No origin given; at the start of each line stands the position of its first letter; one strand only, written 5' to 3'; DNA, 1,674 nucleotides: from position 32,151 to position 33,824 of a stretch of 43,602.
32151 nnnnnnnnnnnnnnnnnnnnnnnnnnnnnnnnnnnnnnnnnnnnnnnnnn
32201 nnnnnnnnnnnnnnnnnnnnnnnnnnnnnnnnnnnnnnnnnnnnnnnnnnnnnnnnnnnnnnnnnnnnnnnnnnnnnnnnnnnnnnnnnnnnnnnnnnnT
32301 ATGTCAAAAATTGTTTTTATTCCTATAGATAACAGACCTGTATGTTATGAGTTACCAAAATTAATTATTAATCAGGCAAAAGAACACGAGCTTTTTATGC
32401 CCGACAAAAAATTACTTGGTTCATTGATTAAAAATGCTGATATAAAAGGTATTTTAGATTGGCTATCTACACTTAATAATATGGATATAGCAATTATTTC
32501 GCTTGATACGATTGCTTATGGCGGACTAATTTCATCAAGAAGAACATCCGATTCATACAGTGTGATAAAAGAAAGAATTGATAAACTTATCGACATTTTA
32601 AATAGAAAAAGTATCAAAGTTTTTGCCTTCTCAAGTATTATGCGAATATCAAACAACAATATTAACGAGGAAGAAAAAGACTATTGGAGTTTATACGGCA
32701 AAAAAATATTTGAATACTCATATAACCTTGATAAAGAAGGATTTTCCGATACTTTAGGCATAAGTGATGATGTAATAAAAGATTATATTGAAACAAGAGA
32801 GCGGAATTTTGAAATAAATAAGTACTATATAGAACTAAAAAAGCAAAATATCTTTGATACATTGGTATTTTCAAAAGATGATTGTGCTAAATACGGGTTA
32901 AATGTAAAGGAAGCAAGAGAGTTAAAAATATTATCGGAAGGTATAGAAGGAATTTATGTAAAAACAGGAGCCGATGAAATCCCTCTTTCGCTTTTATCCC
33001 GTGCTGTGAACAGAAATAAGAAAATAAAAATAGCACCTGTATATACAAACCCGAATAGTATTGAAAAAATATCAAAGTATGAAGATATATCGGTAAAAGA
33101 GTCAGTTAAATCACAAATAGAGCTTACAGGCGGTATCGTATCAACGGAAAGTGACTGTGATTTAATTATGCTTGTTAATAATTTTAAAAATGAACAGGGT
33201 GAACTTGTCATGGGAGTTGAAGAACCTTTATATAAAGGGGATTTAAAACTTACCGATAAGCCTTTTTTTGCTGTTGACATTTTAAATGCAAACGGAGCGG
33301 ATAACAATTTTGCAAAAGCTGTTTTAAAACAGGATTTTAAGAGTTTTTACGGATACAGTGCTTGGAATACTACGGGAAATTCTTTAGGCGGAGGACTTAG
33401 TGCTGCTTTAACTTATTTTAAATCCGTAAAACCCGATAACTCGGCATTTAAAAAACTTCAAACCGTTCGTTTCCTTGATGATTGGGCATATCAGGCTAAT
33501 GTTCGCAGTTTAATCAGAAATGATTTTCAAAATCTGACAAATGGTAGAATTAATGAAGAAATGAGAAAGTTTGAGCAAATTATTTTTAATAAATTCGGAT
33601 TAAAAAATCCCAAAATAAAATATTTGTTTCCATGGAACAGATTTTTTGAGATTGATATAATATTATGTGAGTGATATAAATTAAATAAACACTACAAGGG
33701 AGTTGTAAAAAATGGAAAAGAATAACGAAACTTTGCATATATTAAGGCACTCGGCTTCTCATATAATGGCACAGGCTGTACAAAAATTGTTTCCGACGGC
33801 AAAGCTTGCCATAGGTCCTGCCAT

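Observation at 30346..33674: Tandem HTH-WYL-WCX regulator pair translationally coupled to a DUF4127-like protein: candidate uncharacterised sensor/effector module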

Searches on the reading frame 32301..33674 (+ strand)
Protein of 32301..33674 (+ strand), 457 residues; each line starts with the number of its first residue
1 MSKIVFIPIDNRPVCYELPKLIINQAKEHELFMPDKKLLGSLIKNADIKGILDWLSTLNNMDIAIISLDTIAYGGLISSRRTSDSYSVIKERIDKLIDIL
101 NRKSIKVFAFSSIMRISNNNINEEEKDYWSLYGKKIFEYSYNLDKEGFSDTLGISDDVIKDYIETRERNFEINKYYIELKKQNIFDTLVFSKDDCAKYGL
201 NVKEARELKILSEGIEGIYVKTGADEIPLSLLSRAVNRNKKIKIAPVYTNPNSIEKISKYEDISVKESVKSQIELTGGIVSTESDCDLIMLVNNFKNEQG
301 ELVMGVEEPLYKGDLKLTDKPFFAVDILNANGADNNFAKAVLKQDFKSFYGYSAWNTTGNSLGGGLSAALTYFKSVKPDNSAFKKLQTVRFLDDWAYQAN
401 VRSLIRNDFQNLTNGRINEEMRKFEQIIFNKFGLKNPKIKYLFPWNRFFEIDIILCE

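Call 3: search_protein_families(library=pfam, proteins=[window:32301-33674:+], max_evalue=0.1)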
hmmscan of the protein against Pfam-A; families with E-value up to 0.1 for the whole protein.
window:32301-33674:+ (457 aa): 1 family
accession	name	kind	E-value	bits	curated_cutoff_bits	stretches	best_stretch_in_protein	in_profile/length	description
PF13552.11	DUF4127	-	4.3e-107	359.1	27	1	4-453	1-488/489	Protein of unknown function (DUF4127)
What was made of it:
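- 32301..33674 (+): DUF4127 protein, 457 aa, cytoplasmic (no signal peptide). Enzyme-like alpha/beta protein, probably acting on ManNAc-containing sugars. PF13552, E=4e-107 (call 3).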

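Call 4: search_protein_families(library=ncbifam, proteins=[window:32301-33674:+], max_evalue=0.1)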
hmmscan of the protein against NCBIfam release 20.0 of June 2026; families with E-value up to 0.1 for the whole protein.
window:32301-33674:+ (457 aa): 1 family
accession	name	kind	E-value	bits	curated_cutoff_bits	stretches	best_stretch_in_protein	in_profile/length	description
TIGR04340.1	rSAM_ACGX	hypoth_equivalog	0.095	11.9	400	0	53-139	123-208/341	radical SAM/SPASM domain protein, ACGX system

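Call 5: search_protein_families(library=padloc, proteins=[window:32301-33674:+], max_evalue=0.1)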
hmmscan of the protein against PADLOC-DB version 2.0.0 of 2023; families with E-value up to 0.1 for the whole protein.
window:32301-33674:+ (457 aa): 0 families

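Call 9: find_homologous_proteins(query=window:32301-33671:+, max_evalue=0.00001)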
Query window:32301-33671:+ (457 aa): 3584 proteins with E <= 0.00001 among 8000 candidates; the best 120 are listed.
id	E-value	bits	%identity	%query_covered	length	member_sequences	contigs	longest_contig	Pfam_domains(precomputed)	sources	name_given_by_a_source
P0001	0.0e+0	1009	100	100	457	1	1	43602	PF13552.12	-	-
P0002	4.5e-269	911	89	100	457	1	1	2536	PF13552.12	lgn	-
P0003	4.4e-217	739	72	100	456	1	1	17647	PF13552.12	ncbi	-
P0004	1.9e-195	668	66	99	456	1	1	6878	PF13552.12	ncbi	-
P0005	1.3e-193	662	65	99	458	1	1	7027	PF13552.12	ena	-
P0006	8.1e-192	656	64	100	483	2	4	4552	PF13552.12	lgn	-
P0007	9.4e-192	656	64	100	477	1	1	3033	PF13552.12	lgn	-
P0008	2.6e-191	654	65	100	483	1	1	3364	PF13552.12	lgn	-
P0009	7.0e-191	653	65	100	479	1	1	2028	PF13552.12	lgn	-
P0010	7.0e-191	653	65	99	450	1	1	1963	PF13552.12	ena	-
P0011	1.8e-189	648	65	99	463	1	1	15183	PF13552.12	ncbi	-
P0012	5.6e-189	647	65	100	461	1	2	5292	PF13552.12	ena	-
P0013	6.7e-189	646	65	99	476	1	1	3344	PF13552.12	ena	-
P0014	2.0e-188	645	64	100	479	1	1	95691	PF13552.12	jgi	-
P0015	4.4e-188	644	63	100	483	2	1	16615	PF13552.12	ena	-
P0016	6.2e-188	643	64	100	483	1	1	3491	PF13552.12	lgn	-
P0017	9.5e-188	643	63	99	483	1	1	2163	PF13552.12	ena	-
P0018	9.8e-188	643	63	100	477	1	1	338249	PF13552.12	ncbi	-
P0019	1.4e-187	642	63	99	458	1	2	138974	PF13552.12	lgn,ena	-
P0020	1.9e-187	642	64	100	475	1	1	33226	PF13552.12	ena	-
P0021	2.4e-187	641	62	100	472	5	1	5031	PF13552.12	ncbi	-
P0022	2.8e-187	641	63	100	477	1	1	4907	PF13552.12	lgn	-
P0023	3.0e-187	641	63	100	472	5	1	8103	PF13552.12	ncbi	-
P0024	4.1e-187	641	63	99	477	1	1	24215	PF13552.12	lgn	-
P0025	4.3e-187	641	62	100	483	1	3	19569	PF13552.12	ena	-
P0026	4.8e-187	640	63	100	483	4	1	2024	PF13552.12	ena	-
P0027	5.0e-187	640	64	99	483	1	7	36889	PF13552.12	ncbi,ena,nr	ncbi:MAG: DUF4127 family protein [Candidatus Gastranaerophilales bacterium]|nr:DUF4127 family protei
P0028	8.5e-187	640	63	99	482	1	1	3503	PF13552.12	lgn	-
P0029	9.3e-187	639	65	99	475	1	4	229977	PF13552.12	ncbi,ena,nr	ncbi:DUF4127 family protein [bacterium]|nr:DUF4127 family protein [bacterium]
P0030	1.0e-186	639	62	100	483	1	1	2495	PF13552.12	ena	-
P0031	1.3e-186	639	64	99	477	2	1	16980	PF13552.12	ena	-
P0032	2.5e-186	638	64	100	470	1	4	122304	PF13552.12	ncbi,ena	-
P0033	3.5e-186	637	62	100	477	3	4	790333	PF13552.12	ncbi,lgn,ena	-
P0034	3.9e-186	637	63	99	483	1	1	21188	PF13552.12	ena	-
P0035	3.9e-186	637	62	100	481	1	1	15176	PF13552.12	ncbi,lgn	-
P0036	4.5e-186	637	62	99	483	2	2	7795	PF13552.12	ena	-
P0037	7.4e-186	636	62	99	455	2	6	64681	PF13552.12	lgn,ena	-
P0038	7.9e-186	636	62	100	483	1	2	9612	PF13552.12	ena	-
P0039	2.6e-185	635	62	100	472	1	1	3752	PF13552.12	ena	-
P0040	2.8e-185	635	62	100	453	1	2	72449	PF13552.12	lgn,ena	-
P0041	4.1e-185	634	61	100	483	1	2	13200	PF13552.12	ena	-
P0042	5.7e-185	634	63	100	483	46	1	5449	PF13552.12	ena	-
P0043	8.3e-185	633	63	100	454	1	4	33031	PF13552.12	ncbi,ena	-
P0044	9.4e-185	633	63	100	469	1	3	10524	PF13552.12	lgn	-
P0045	1.0e-184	633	61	100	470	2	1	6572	PF13552.12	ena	-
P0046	1.5e-184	632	63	99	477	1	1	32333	PF13552.12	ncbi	-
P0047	1.6e-184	632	64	100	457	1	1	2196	PF13552.12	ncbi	-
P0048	1.8e-184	632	62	99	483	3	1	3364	PF13552.12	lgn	-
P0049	2.9e-184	631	63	99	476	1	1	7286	PF13552.12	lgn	-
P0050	3.7e-184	631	63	99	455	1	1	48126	PF13552.12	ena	-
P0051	4.9e-184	630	62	100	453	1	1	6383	PF13552.12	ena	-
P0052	5.0e-184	630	60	100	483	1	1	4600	PF13552.12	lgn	-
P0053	6.1e-184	630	62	99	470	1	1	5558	PF13552.12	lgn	-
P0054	8.2e-184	630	62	100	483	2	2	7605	PF13552.12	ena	-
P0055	1.2e-183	629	62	99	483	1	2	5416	PF13552.12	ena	-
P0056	1.5e-183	629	62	99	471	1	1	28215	PF13552.12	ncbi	-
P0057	1.6e-183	629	63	99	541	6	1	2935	PF13552.12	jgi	-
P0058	2.3e-183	628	65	99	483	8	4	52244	PF13552.12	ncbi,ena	-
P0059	6.6e-183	627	63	100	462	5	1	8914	PF13552.12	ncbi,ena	-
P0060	7.0e-183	627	62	100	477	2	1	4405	PF13552.12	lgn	-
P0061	8.4e-183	626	64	99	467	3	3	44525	PF13552.12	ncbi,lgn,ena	-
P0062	1.4e-182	626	60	100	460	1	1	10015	PF13552.12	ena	-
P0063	2.4e-182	625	63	99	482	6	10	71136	PF13552.12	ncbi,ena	-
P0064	2.8e-182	625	62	99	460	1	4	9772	PF13552.12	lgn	-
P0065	3.4e-182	624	61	99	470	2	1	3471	PF13552.12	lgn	-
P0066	3.8e-182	624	62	99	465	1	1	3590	PF13552.12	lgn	-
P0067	5.3e-182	624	61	100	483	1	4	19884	PF13552.12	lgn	-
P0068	5.5e-182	624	60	100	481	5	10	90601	PF13552.12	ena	-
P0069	5.6e-182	624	61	99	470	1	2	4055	PF13552.12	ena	-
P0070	1.0e-181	623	61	100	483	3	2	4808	PF13552.12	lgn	-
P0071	1.6e-181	622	61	99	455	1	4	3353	PF13552.12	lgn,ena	-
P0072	1.9e-181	622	61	99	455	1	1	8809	PF13552.12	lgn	-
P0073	3.5e-181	621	60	100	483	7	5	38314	PF13552.12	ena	-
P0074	4.3e-181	621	62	99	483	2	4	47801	PF13552.12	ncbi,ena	-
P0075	4.4e-181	621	61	99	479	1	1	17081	PF13552.12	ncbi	-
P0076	6.4e-181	620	59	100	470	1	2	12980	PF13552.12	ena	-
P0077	1.2e-180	619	62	100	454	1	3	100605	PF13552.12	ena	-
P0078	1.6e-180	619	62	99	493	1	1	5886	PF13552.12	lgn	-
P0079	2.0e-180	619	61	99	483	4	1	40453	PF13552.12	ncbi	-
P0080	2.7e-180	618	60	100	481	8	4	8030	PF13552.12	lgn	-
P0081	3.0e-180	618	61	99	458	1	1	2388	PF13552.12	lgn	-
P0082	3.2e-180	618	62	99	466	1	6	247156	PF13552.12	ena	-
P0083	3.3e-180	618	60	100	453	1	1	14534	PF13552.12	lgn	-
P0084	6.6e-180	617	60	100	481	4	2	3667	PF13552.12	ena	-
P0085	8.2e-180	617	61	99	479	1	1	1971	PF13552.12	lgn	-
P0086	1.1e-179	616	63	99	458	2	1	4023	PF13552.12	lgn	-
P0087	2.6e-179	615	59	100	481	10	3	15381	PF13552.12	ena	-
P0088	3.2e-179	615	62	100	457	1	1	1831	PF13552.12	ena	-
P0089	3.4e-179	614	60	100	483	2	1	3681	PF13552.12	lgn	-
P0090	4.3e-179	614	63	99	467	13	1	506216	PF13552.12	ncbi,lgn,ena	-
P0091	7.6e-179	613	62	99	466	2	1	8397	PF13552.12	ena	-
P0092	8.1e-179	613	63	100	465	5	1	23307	PF13552.12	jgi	jgi:hypothetical protein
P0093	8.3e-179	613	59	100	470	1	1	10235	PF13552.12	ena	-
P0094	8.5e-179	613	58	100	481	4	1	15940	PF13552.12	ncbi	-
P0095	9.2e-179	613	61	99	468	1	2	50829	PF13552.12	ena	-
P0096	1.3e-178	613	59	100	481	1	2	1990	PF13552.12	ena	-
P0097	8.3e-178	610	60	99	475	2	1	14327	PF13552.12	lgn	-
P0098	1.3e-177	609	62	99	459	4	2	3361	PF13552.12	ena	-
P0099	1.7e-177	609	62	100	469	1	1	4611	PF13552.12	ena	-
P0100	1.8e-177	609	61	99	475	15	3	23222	PF13552.12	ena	-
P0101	2.2e-177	608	62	99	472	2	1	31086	PF13552.12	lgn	-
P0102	3.1e-177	608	58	100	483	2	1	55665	PF13552.12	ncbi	-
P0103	4.1e-177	608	60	100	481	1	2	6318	PF13552.12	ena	-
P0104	9.6e-177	606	61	100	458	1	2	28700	PF13552.12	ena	-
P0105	1.8e-176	606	58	100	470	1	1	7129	PF13552.12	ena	-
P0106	2.3e-176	605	61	99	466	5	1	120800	PF13552.12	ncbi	-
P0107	2.4e-176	605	61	98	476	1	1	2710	PF13552.12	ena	-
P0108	3.2e-176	605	63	94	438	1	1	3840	PF13552.12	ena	-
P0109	4.4e-176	604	60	100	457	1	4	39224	PF13552.12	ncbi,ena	-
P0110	6.8e-176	604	60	99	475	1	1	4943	PF13552.12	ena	-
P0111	8.9e-176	603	60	99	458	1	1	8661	PF13552.12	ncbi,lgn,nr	ncbi:MAG: DUF4127 family protein [Candidatus Gastranaerophilales bacterium]|nr:DUF4127 family protei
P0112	3.2e-175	601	59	100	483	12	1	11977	PF13552.12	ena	-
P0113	3.3e-175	601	61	99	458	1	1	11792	PF13552.12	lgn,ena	-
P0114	4.3e-175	601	61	100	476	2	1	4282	PF13552.12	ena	-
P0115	3.8e-174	598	59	100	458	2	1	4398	PF13552.12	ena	-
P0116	4.7e-174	598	61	99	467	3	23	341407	PF13552.12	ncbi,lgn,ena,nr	ncbi:DUF4127 family protein [bacterium]|nr:DUF4127 family protein [bacterium]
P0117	6.2e-174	597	60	100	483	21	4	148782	PF13552.12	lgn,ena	-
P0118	1.8e-173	596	61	100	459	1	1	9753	PF13552.12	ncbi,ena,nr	ncbi:DUF4127 family protein [bacterium]|nr:DUF4127 family protein [bacterium]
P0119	5.2e-173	594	61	100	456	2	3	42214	PF13552.12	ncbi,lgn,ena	-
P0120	5.9e-173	594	61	99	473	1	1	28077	PF13552.12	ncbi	-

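Call 11: find_encoding_contigs(protein=P0033, flank=6000, max_places=3)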
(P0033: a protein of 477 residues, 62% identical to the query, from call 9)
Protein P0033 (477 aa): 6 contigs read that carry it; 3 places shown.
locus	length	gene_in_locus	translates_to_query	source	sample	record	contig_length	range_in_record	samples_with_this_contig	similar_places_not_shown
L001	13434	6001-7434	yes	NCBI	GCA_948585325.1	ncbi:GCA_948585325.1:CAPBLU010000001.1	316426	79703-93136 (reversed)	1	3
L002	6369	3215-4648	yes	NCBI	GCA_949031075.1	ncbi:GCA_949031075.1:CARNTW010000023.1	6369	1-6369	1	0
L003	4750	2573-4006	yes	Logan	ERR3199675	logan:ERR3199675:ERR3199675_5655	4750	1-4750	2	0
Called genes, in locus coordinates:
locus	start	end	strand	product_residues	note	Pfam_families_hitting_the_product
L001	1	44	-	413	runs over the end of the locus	PF00675:Peptidase_M16, PF05193:Peptidase_M16_C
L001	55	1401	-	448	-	PF00675:Peptidase_M16, PF05193:Peptidase_M16_C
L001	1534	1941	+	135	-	-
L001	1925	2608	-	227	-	PF21948:LplA-B_cat, PF03099:BPL_LplA_LipB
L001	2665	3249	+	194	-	PF00210:Ferritin (faint), PF02915:Rubrerythrin, PF21349:RUBY_RBDX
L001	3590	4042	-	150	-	PF00383:dCMP_cyt_deam_1, PF14437:MafB19-deam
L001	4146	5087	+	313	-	-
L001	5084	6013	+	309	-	-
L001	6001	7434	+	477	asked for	PF13552:DUF4127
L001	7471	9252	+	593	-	PF07973:tRNA_SAD, PF00587:tRNA-synt_2b, PF03129:HGTP_anticodon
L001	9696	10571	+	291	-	PF00959:Phage_lysozyme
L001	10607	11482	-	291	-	-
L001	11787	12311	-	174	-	-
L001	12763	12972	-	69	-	-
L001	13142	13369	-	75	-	PF13560:HTH_31, PF01381:HTH_3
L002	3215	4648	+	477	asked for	PF13552:DUF4127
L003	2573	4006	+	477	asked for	PF13552:DUF4127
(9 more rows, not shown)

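Call 14: search_solved_structures(query=window:32301-33671:+, max_evalue=10)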
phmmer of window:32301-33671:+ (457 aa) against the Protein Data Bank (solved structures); distinct sequences matched with E-value up to 10: 0.

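Call 17: search_protein_families(library=pfam, proteins=[L001:4146-5087:+, L001:5084-6013:+, L001:6001-7434:+], max_evalue=1)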
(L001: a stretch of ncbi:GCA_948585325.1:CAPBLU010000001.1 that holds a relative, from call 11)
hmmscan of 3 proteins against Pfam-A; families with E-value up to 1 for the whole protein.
L001:4146-5087:+ (313 aa): 5 families
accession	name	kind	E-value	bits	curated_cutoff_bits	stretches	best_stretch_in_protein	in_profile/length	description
PF13280.12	WYL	-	0.00053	20.4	21.8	1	166-220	13-68/70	WYL domain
PF11047.13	SopD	-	0.014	15.1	25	1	95-174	139-218/319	Salmonella outer protein D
PF01475.25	FUR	-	0.029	15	23.1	1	22-88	12-75/121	Ferric uptake regulator family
PF01022.26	HTH_5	-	0.046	14.1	22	1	24-46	5-27/47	Bacterial regulatory protein, arsR family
PF13730.12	HTH_36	-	0.09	13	25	0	53-70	36-53/55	Helix-turn-helix domain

L001:5084-6013:+ (309 aa): 2 families
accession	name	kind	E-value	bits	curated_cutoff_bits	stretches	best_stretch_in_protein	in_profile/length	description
PF25583.1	WCX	-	0.26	12.1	23.9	1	263-298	40-75/76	WCX domain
PF10924.13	DUF2711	-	0.54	10.3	22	0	22-143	84-211/217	Protein of unknown function (DUF2711)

L001:6001-7434:+ (477 aa): 3 families
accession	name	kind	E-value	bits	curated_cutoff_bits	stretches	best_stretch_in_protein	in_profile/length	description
PF13552.11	DUF4127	-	1.8e-117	393.4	27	1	4-459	1-488/489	Protein of unknown function (DUF4127)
PF02156.21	Glyco_hydro_26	-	0.0055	16.6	20.2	1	49-158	10-113/311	Glycosyl hydrolase family 26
PF06761.17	IcmF-related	-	0.1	12.4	27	1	364-433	194-263/308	Intracellular multiplication and human macrophage-killing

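Call 20: find_encoding_contigs(protein=P0102, flank=6000, max_places=2)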
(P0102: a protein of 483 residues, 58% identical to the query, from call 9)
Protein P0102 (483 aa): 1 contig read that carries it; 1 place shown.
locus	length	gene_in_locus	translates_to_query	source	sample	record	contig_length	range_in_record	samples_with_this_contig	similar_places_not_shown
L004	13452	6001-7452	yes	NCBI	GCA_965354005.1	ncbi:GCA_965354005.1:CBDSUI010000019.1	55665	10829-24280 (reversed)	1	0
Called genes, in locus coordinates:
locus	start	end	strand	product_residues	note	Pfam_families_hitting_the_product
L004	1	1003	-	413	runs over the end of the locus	PF00675:Peptidase_M16, PF05193:Peptidase_M16_C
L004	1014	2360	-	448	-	PF00675:Peptidase_M16, PF05193:Peptidase_M16_C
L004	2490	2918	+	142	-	-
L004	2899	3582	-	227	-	PF21948:LplA-B_cat, PF03099:BPL_LplA_LipB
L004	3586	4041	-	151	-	PF00383:dCMP_cyt_deam_1, PF14437:MafB19-deam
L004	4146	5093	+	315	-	-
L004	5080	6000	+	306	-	-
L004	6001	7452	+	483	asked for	PF13552:DUF4127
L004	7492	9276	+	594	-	PF07973:tRNA_SAD, PF00587:tRNA-synt_2b, PF03129:HGTP_anticodon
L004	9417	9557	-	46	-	-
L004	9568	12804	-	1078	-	PF25596:CPSase_L_D1, PF02786:CPSase_L_D2, PF07478:Dala_Dala_lig_C, PF02787:CPSase_L_D3, PF25596:CPSase_L_D1, PF01071:GARS_A, PF02222:ATP-grasp, PF02655:ATP-grasp_3, +7 more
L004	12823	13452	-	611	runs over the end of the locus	PF00215:OMPdecase, PF00988:CPSase_sm_chain, PF00117:GATase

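Call 21: find_encoding_contigs(protein=P0003, flank=6000, max_places=2)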
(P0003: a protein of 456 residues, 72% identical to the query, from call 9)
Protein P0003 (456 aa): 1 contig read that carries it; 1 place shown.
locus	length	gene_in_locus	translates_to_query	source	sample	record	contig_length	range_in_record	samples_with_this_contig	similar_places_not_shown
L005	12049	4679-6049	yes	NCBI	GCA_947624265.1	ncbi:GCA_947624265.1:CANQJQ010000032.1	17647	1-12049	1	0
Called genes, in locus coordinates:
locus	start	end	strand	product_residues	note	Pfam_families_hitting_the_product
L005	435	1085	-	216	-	PF00675:Peptidase_M16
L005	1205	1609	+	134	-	-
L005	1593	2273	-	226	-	PF21948:LplA-B_cat, PF03099:BPL_LplA_LipB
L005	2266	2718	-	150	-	PF00383:dCMP_cyt_deam_1, PF14437:MafB19-deam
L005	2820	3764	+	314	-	PF25583:WCX (weak)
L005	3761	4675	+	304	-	-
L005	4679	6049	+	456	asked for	PF13552:DUF4127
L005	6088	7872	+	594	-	PF07973:tRNA_SAD, PF00587:tRNA-synt_2b, PF03129:HGTP_anticodon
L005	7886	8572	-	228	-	PF00834:Ribul_P_3_epim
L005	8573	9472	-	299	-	PF20511:PMI_typeI_cat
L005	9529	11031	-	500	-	PF00483:NTP_transferase, PF12804:NTP_transf_3 (weak)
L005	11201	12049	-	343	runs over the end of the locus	PF01584:CheW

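Call 24: search_protein_representatives(protein=window:32301-33671:+)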
Query: 457 residues. Proteins with E-value up to 0.001 (for the whole library): 1674; up to 1e-10: 1184; up to 1e-30: 392. The best 150 are listed.
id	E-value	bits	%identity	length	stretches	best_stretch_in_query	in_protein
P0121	4.8e-132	457.4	50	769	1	1-453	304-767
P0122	9.1e-131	453.2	55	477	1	3-453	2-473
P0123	1.5e-129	449.2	50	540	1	1-455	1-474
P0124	1.8e-125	435.8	52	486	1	1-454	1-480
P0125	2.2e-121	422.3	50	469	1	3-455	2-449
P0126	4.9e-114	398.1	47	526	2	153-453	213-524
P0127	4.2e-108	378.5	48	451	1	3-453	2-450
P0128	2.0e-101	356.5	47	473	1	1-453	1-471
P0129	4.3e-101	355.4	43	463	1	4-455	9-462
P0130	1.7e-99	350.1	45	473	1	1-455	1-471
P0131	2.9e-95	336.2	46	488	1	3-453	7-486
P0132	5.7e-93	328.6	51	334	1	114-454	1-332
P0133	1.2e-89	317.7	44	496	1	4-454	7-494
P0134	4.3e-86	306.0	57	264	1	4-259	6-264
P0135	1.5e-82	294.4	41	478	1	5-453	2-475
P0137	5.2e-80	285.9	41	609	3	2-147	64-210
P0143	9.2e-67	242.3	33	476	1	4-453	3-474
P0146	2.4e-62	227.7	34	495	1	3-454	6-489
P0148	9.0e-62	225.8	34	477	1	3-455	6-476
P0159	4.9e-56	206.9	33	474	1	6-455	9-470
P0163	4.5e-54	200.5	34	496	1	1-453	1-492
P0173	6.0e-52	193.5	38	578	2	151-455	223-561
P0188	5.7e-48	180.4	35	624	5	154-283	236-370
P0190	1.0e-47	179.5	31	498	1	2-454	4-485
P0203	4.5e-45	170.8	32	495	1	3-455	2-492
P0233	6.2e-42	160.5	33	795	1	1-455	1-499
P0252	1.4e-40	156.0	32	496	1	2-453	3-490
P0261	3.9e-40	154.5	32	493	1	1-453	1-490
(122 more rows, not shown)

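Call 26: search_protein_families(library=pfam, proteins=[P0121, P0233, P0137, P0188, P0173, P0126], max_evalue=0.01)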
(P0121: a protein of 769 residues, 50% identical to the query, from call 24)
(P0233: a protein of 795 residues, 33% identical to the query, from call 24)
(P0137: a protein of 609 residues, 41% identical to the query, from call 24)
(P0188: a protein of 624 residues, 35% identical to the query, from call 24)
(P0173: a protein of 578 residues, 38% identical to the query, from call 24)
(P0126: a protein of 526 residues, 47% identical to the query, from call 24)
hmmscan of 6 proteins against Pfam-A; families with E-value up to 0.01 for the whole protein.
P0121 (769 aa): 1 family
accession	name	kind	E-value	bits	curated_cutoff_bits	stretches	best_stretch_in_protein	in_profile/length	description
PF13552.11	DUF4127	-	3.3e-113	379.3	27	1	307-767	1-488/489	Protein of unknown function (DUF4127)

P0233 (795 aa): 3 families
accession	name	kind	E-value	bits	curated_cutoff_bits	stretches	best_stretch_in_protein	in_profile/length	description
PF13552.11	DUF4127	-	1.1e-149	499.6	27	1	4-497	1-488/489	Protein of unknown function (DUF4127)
PF00480.26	ROK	-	4.7e-59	200.7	22.9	1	507-793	1-293/294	ROK family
PF01869.26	BcrAD_BadFG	-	0.00023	21.2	31.5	0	508-567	1-62/271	BadF/BadG/BcrA/BcrD ATPase family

P0137 (609 aa): 1 family
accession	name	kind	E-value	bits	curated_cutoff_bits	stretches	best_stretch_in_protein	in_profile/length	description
PF13552.11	DUF4127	-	5.9e-105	352.1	27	1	66-606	1-488/489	Protein of unknown function (DUF4127)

P0188 (624 aa): 2 families
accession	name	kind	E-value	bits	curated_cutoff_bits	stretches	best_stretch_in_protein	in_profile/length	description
PF13552.11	DUF4127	-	2e-114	383.3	27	3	120-373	60-300/489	Protein of unknown function (DUF4127)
PF08757.17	CotH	-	0.00078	19.5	23.8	1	537-620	224-307/322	CotH kinase protein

P0173 (578 aa): 1 family
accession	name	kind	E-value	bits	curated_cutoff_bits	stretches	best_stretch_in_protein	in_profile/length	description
PF13552.11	DUF4127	-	5.1e-103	345.7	27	1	24-559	1-488/489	Protein of unknown function (DUF4127)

P0126 (526 aa): 1 family
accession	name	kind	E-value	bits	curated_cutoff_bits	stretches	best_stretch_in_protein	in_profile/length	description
PF13552.11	DUF4127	-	8.1e-117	391.2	27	1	9-524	1-488/489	Protein of unknown function (DUF4127)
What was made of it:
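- A DUF4127-ROK fusion (call 26).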
